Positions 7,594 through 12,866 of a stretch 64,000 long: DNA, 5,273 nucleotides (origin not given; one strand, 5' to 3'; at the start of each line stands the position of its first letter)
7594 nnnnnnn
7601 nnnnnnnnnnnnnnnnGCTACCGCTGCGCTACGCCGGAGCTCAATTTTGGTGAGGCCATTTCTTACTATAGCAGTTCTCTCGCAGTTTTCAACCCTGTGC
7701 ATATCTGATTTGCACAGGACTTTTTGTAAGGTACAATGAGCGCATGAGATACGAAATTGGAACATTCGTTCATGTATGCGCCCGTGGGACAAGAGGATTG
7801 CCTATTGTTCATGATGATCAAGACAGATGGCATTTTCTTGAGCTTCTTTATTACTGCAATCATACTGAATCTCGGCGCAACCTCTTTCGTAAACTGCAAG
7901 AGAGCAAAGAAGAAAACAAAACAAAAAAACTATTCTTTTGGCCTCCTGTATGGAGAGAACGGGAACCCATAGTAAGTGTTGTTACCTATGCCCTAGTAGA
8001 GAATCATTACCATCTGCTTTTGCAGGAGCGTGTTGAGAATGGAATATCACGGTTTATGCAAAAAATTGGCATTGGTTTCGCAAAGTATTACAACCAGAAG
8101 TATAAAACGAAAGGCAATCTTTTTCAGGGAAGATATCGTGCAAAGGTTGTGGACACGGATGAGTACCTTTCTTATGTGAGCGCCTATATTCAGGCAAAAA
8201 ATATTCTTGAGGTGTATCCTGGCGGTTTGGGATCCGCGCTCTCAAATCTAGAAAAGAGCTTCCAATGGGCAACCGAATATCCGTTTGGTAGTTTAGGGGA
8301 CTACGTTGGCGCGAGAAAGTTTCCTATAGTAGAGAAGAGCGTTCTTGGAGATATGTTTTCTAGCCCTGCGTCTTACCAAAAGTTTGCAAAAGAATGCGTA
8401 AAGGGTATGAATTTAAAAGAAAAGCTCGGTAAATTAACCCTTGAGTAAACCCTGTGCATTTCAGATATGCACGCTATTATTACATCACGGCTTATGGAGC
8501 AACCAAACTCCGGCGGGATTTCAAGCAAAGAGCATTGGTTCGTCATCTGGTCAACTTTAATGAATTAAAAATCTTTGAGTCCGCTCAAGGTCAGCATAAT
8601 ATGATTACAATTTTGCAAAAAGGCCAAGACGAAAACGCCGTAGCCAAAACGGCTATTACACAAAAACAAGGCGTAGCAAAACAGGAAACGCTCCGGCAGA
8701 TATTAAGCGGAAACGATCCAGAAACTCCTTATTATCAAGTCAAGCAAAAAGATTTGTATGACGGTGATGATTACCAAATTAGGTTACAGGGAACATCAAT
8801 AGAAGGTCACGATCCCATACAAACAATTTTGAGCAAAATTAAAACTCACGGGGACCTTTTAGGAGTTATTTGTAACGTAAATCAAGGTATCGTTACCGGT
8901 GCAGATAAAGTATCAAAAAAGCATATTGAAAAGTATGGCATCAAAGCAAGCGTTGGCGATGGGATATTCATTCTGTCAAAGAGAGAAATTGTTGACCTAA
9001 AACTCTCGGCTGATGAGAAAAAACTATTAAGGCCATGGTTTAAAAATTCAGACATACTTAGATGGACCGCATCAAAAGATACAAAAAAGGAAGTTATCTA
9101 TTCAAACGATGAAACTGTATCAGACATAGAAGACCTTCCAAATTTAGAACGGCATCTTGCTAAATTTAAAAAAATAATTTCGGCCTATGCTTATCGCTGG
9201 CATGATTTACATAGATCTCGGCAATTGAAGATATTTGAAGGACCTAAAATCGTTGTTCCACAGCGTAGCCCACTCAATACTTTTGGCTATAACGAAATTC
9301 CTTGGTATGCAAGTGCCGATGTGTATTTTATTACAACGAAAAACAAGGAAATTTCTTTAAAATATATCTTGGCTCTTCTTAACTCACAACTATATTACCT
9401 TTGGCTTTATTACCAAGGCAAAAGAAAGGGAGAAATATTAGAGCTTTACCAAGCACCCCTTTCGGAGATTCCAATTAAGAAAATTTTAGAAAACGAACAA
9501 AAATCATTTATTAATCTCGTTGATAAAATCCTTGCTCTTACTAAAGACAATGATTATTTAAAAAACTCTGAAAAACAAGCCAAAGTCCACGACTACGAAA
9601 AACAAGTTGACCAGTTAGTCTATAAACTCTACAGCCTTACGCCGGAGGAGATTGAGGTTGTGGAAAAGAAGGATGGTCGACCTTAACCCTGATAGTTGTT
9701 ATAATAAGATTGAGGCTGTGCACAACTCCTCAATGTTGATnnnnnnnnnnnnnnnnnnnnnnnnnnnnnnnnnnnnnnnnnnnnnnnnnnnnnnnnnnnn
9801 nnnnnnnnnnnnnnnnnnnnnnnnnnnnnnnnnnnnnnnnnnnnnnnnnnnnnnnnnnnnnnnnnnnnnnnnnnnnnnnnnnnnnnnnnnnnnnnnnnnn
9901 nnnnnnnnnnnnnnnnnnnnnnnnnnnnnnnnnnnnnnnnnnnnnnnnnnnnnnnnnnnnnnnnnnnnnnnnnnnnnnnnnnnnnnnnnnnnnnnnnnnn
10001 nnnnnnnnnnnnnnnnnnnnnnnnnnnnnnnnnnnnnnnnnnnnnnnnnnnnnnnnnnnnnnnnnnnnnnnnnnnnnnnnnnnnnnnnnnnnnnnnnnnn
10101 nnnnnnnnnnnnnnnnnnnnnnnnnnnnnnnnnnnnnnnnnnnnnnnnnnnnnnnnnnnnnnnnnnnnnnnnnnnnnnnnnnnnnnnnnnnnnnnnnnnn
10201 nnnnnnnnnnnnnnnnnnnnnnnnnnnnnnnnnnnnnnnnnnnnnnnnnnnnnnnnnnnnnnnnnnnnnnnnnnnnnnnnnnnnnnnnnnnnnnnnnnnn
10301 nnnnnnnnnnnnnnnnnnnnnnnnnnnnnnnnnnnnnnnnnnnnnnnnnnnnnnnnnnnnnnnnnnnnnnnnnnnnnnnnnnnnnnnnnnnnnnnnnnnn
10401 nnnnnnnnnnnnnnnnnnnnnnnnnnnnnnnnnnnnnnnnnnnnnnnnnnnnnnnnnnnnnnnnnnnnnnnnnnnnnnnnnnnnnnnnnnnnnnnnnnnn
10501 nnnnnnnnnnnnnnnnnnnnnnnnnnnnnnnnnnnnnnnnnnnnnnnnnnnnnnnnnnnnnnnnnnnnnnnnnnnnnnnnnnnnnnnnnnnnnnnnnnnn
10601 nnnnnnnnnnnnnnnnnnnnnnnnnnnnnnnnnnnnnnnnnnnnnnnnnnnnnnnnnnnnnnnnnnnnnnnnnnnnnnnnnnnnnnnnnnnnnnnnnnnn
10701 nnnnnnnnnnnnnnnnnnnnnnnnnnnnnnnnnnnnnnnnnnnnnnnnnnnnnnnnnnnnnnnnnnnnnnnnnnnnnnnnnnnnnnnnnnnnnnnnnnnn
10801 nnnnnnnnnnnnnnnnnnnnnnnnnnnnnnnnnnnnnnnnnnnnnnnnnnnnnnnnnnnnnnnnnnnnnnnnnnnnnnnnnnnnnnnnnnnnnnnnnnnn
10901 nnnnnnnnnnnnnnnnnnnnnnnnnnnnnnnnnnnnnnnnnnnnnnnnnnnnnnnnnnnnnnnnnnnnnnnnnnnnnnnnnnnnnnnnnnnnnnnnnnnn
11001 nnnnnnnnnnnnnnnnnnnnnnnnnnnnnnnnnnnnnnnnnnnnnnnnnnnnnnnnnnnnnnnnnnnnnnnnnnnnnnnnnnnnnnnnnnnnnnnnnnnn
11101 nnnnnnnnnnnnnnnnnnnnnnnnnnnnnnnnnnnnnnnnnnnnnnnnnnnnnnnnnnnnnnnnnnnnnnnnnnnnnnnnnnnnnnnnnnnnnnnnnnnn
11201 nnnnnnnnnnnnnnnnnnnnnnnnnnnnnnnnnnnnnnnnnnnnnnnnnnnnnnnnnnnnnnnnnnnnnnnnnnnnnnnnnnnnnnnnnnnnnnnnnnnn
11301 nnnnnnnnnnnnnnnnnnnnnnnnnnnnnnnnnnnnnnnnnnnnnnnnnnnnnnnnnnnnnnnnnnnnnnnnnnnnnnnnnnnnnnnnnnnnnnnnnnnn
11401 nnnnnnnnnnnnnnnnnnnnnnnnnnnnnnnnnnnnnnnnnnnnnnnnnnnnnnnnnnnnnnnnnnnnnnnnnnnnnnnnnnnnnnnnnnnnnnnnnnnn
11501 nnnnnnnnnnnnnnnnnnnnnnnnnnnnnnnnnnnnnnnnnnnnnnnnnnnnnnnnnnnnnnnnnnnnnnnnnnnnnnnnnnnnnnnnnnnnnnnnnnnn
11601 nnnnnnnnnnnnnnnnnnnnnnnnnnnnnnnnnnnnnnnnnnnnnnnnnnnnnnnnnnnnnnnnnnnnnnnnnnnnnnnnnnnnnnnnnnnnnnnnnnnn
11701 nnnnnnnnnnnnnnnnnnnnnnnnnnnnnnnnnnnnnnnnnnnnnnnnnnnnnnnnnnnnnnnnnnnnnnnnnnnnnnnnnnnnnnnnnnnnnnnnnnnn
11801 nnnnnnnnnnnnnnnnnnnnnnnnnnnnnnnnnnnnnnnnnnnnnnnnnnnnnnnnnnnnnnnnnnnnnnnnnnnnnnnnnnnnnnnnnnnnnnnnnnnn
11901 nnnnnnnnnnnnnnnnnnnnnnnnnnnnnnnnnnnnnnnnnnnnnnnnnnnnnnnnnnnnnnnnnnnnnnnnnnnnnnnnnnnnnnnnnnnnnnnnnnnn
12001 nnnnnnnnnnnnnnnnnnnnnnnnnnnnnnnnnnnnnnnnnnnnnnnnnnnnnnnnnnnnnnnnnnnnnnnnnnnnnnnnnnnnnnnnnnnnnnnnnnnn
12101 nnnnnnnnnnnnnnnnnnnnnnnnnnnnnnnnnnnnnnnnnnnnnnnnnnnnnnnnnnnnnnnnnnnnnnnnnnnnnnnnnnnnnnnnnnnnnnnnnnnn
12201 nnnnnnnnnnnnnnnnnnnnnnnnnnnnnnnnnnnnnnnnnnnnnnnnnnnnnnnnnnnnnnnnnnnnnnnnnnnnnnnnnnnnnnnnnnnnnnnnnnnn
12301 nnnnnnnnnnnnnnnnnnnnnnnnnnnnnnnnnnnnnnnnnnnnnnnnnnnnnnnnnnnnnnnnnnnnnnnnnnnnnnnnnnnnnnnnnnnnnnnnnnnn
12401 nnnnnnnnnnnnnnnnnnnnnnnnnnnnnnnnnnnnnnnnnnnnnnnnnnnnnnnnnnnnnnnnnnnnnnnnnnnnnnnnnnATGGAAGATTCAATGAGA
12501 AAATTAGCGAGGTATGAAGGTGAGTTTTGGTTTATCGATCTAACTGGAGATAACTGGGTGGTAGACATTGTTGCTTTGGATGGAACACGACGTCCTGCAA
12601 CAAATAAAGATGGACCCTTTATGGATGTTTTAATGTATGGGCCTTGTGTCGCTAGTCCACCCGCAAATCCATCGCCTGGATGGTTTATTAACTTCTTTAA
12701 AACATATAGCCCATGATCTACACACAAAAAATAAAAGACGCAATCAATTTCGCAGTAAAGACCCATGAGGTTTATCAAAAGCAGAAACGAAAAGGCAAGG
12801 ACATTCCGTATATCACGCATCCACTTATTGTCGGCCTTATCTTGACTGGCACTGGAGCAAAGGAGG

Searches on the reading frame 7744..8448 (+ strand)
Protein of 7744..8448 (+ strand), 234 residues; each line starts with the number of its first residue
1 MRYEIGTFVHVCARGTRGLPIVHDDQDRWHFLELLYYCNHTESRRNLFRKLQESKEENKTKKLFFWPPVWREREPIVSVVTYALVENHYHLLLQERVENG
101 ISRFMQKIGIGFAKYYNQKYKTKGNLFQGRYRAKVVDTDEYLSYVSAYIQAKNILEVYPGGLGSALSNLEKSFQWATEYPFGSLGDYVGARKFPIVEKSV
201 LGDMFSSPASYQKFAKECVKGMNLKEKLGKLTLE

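Call 8: search_protein_families(library=pfam, proteins=[window:7744-8448:+], max_evalue=0.01)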
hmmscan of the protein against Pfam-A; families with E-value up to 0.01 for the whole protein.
window:7744-8448:+ (234 aa): 1 family
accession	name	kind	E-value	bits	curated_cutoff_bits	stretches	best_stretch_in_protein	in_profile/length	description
PF01797.21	Y1_Tnp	-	2.5e-08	34.5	23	1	77-151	41-120/121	Transposase IS200 like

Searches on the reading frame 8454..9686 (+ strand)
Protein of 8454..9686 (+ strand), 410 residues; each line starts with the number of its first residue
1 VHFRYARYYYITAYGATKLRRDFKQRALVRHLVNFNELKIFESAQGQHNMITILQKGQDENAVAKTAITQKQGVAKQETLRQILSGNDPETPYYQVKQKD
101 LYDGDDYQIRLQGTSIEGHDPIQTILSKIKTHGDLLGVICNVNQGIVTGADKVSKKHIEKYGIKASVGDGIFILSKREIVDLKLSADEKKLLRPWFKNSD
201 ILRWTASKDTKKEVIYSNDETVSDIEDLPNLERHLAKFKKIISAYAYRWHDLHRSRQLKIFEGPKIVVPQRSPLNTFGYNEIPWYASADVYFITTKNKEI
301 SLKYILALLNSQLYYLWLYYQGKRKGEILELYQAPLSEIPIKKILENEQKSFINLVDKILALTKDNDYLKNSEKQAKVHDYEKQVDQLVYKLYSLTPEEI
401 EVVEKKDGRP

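Call 8: search_protein_families(library=pfam, proteins=[window:8454-9686:+], max_evalue=0.01)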
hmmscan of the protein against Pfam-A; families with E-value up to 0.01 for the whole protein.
window:8454-9686:+ (410 aa): 1 family
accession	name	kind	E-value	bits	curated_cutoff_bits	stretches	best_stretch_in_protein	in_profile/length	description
PF12950.13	TaqI_C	-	1.5e-12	48.3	26.5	1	245-341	20-118/118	TaqI-like C-terminal specificity domain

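Call 55: search_protein_families(library=ncbifam, proteins=[window:8454-9686:+], max_evalue=0.01)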
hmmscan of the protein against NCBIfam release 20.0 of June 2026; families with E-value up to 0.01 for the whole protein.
window:8454-9686:+ (410 aa): 0 families

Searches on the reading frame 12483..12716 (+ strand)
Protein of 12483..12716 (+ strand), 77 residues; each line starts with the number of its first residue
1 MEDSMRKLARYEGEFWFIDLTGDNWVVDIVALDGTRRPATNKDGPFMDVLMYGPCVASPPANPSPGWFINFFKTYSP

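Call 8: search_protein_families(library=pfam, proteins=[window:12483-12716:+], max_evalue=0.01)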
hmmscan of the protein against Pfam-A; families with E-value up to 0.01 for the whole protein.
window:12483-12716:+ (77 aa): 0 families

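Call 49: search_protein_families(library=pfam, proteins=[window:12483-12716:+], max_evalue=0.01)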
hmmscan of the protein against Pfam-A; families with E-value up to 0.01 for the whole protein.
window:12483-12716:+ (77 aa): 0 families

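Call 55: search_protein_families(library=ncbifam, proteins=[window:12483-12716:+], max_evalue=0.01)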
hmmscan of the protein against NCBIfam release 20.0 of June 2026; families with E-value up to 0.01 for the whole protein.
window:12483-12716:+ (77 aa): 0 families
